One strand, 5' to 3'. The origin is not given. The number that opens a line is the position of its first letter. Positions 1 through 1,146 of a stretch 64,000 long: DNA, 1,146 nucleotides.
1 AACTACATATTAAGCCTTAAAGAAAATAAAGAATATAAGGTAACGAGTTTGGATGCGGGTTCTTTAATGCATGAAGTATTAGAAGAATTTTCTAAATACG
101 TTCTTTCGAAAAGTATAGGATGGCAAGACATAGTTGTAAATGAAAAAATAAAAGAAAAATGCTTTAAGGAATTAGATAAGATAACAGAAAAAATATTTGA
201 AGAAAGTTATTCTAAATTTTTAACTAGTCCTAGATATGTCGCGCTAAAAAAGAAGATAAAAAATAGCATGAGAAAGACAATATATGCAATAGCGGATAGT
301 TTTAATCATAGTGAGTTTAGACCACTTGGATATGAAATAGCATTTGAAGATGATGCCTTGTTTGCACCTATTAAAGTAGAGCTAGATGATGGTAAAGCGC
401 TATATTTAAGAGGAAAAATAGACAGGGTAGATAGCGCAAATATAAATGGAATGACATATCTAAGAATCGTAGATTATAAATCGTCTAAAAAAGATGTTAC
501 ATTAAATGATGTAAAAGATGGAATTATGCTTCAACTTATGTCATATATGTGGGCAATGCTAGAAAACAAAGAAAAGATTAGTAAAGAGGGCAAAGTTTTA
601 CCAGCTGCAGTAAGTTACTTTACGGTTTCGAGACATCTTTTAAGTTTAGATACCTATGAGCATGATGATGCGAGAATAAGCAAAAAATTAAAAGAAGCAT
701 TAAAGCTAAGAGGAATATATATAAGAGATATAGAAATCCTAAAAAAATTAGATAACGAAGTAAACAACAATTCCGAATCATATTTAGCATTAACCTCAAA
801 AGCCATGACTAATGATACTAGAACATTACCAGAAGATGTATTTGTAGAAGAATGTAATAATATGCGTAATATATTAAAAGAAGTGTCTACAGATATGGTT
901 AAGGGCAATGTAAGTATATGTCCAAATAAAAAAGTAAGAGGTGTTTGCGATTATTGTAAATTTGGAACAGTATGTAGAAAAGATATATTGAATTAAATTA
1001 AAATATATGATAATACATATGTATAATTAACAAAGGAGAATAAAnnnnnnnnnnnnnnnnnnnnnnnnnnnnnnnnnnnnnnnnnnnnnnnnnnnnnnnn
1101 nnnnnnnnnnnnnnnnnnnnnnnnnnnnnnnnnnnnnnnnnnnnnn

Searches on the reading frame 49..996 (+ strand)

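Call 14: search_protein_families(library=pfam, proteins=[window:49-996:+], max_evalue=0.001)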
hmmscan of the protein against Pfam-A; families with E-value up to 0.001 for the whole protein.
window:49-996:+ (315 aa): 1 family
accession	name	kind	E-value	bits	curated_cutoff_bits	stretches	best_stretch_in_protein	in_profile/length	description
PF12705.13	PDDEXK_1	-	4.5e-29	102.6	22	1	2-310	36-247/247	PD-(D/E)XK nuclease superfamily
